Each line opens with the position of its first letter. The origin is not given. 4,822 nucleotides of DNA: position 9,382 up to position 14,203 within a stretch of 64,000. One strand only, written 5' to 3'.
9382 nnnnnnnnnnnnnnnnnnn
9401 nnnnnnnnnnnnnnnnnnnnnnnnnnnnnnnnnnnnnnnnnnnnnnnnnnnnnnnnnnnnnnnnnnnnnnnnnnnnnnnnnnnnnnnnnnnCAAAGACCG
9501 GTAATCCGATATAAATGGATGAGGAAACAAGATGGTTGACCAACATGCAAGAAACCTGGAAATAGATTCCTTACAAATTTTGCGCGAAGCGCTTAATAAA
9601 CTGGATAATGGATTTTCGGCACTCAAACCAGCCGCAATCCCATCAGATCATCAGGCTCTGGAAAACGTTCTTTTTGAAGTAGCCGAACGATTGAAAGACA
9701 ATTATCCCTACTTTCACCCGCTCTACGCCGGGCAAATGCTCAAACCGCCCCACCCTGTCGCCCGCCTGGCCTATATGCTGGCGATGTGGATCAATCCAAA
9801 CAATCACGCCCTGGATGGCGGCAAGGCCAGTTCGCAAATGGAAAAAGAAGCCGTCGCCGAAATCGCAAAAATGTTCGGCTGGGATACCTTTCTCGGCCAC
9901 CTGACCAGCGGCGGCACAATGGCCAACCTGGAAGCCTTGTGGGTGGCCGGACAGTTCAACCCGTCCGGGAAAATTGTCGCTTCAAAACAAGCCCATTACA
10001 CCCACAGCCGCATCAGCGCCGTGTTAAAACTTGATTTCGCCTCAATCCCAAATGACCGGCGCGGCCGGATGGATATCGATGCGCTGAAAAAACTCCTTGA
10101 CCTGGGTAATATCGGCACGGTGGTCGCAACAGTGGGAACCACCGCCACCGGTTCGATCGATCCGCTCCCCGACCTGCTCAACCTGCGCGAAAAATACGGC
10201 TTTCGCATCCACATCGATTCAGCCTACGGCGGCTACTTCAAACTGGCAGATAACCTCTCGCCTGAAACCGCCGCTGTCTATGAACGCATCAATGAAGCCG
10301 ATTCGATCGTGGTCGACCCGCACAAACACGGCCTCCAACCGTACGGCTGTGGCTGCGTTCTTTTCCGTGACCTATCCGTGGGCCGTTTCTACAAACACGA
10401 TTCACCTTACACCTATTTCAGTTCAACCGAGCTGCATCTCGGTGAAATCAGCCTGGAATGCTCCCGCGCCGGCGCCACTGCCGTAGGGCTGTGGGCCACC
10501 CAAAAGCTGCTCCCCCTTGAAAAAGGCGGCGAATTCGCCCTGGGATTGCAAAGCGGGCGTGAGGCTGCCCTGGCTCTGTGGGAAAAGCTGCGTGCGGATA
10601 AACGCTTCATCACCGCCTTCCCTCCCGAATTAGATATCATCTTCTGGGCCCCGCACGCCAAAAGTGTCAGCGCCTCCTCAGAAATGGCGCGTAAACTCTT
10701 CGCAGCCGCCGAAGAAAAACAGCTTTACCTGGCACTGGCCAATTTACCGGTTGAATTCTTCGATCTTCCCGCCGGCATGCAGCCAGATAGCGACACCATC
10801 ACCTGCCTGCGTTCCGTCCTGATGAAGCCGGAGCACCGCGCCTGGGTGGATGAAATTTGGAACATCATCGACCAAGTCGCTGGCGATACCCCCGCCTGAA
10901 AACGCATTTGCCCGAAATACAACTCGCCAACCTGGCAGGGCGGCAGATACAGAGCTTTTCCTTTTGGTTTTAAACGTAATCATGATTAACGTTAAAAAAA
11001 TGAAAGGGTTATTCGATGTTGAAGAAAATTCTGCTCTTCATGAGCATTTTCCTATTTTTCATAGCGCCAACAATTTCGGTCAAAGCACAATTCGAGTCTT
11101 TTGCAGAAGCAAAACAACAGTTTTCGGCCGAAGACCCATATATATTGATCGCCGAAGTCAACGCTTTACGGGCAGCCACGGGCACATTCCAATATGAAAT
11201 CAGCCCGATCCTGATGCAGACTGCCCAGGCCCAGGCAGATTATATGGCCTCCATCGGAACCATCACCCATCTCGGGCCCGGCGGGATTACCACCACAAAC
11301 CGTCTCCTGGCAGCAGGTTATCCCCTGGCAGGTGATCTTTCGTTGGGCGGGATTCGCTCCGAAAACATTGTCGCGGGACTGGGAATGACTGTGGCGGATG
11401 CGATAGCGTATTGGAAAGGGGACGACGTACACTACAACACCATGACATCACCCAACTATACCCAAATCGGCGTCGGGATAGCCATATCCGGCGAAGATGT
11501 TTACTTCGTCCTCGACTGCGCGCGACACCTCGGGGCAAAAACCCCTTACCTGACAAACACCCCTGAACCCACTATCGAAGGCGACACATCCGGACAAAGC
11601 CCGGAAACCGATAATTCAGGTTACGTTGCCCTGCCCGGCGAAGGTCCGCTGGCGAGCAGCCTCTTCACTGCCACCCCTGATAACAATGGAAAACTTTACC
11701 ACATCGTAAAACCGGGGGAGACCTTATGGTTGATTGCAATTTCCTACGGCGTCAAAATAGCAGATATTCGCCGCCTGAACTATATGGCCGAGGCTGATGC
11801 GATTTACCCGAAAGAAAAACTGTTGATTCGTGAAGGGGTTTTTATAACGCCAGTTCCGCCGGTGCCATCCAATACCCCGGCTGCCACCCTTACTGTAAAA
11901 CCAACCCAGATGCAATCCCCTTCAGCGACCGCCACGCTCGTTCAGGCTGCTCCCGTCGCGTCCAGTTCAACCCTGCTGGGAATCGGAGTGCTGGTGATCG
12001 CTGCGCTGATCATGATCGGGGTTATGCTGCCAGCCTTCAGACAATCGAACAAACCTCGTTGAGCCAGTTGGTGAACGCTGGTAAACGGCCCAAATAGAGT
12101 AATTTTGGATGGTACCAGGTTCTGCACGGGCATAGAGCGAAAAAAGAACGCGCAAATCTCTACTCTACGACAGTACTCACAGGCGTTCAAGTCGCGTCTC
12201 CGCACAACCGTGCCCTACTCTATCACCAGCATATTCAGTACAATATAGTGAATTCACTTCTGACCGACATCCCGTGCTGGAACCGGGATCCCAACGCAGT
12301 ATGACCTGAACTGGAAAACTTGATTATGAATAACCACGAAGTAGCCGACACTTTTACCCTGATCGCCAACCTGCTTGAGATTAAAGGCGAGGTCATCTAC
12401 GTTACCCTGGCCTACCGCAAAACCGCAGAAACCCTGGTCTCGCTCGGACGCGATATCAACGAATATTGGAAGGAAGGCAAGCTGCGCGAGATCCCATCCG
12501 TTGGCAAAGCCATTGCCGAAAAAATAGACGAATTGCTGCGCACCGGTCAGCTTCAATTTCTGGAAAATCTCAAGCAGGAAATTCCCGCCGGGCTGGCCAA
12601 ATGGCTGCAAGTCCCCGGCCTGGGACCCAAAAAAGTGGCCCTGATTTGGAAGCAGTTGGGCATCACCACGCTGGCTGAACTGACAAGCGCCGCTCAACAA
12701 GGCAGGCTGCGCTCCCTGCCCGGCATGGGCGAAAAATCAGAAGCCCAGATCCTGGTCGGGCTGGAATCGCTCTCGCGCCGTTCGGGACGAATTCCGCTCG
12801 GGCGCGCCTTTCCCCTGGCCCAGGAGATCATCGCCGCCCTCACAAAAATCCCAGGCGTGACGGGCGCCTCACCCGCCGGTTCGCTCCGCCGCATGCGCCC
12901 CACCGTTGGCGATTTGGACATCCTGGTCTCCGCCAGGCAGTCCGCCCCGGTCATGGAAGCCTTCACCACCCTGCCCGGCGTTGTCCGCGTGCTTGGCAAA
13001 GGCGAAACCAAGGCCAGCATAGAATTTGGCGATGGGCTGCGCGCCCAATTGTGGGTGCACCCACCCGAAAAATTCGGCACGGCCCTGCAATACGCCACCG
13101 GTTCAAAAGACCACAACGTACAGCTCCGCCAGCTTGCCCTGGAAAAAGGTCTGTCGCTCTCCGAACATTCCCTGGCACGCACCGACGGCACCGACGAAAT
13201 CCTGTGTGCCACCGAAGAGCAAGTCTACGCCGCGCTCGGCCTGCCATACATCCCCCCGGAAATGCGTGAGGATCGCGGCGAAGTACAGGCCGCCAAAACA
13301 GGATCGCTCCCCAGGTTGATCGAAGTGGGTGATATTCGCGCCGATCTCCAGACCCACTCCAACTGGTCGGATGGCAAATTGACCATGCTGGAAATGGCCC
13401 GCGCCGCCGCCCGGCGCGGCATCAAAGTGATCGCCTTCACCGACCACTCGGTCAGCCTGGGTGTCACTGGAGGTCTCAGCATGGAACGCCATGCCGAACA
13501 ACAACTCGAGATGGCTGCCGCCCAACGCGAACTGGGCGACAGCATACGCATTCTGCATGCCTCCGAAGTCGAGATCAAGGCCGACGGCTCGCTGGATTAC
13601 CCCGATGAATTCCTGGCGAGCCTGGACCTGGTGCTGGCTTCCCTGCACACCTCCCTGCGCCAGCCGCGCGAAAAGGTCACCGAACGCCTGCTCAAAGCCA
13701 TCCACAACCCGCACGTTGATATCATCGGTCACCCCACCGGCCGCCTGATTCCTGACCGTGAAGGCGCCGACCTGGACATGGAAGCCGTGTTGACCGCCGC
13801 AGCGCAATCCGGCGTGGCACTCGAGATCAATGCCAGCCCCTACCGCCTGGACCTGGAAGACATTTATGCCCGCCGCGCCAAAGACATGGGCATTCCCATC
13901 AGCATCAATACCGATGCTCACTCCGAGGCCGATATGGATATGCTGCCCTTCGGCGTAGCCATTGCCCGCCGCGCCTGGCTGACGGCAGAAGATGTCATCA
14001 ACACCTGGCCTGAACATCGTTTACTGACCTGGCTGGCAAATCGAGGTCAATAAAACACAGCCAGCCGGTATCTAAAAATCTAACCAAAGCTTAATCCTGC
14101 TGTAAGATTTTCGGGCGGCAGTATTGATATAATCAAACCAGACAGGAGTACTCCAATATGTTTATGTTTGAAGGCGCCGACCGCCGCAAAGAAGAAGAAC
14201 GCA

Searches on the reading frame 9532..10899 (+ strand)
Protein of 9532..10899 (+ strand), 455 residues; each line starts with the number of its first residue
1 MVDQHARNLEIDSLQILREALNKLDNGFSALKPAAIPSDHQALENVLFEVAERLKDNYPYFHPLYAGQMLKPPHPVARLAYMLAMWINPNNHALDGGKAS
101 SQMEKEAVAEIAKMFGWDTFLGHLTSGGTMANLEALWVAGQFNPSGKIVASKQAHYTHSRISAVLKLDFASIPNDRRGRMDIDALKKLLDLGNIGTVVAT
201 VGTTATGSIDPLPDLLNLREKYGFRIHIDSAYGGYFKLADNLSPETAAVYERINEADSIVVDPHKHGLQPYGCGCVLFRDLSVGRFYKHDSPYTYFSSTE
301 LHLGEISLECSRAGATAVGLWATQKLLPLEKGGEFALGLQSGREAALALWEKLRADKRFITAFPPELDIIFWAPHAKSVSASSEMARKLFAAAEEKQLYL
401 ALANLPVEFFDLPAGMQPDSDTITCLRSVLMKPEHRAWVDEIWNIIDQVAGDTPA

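Call 3: search_protein_families(library=pfam, proteins=[window:9532-10899:+], max_evalue=0.01)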
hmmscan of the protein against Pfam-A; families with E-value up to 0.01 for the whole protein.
window:9532-10899:+ (455 aa): 4 families
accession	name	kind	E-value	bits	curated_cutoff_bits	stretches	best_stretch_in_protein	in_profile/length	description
PF00282.25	Pyridoxal_deC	-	1.5e-27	96.8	27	1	31-363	7-363/375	Pyridoxal-dependent decarboxylase conserved domain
PF01212.27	Beta_elim_lyase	-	9.8e-08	32.1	27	1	105-280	35-213/288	Beta-eliminating lyase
PF00266.25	Aminotran_5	-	1.2e-06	28.2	21.5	1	88-231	29-177/371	Aminotransferase class-V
PF00155.27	Aminotran_1_2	-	1.6e-06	28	19.7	1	122-236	68-192/361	Aminotransferase class I and II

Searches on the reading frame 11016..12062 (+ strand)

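Call 3: search_protein_families(library=pfam, proteins=[window:11016-12062:+], max_evalue=0.01)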
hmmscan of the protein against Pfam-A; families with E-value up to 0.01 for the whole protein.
window:11016-12062:+ (348 aa): 2 families
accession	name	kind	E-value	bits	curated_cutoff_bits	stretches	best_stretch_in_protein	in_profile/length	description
PF00188.32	CAP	-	1.2e-13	52.3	21.1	1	46-166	2-115/117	Cysteine-rich secretory protein family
PF01476.26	LysM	-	2.6e-09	37.3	20.9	1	229-271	1-42/43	LysM domain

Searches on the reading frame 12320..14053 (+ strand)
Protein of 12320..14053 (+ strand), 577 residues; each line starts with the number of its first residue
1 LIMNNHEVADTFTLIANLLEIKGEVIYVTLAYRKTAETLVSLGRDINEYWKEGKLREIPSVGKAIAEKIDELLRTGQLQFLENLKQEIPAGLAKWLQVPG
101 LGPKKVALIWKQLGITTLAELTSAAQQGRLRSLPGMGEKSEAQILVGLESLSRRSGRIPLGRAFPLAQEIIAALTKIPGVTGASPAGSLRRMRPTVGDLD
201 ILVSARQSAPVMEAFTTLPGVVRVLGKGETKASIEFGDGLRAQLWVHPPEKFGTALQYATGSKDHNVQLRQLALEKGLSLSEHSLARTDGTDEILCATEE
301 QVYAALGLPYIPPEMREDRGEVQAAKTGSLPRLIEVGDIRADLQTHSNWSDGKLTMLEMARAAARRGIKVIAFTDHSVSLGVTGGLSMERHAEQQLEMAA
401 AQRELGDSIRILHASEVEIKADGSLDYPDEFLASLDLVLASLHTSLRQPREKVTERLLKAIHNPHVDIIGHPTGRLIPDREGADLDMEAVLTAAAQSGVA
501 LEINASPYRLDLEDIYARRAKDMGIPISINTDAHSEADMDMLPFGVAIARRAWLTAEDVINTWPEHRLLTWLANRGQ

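Call 3: search_protein_families(library=pfam, proteins=[window:12320-14053:+], max_evalue=0.01)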
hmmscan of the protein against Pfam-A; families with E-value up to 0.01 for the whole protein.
window:12320-14053:+ (577 aa): 7 families
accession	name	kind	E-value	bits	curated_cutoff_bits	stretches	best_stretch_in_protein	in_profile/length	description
PF14791.11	DNA_pol_B_thumb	-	1.8e-23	82.6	25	1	255-317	1-63/63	DNA polymerase beta thumb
PF14716.13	HHH_8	-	7.8e-16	58.7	30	1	3-78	1-73/73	Helix-hairpin-helix domain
PF14520.12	HHH_5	-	3.8e-11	43.7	27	1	96-149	5-56/57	Helix-hairpin-helix domain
PF02811.25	PHP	-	3.3e-10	41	26.4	1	342-505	1-163/164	PHP domain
PF00633.29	HHH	-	0.00047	20.3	24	0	84-108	2-26/30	Helix-hairpin-helix motif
PF11731.14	Cdd1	-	0.0012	19.5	25.5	0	54-91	7-40/86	Pathogenicity locus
PF14792.12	DNA_pol_B_palm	-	0.0023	18.6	25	1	157-218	1-63/113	DNA polymerase beta palm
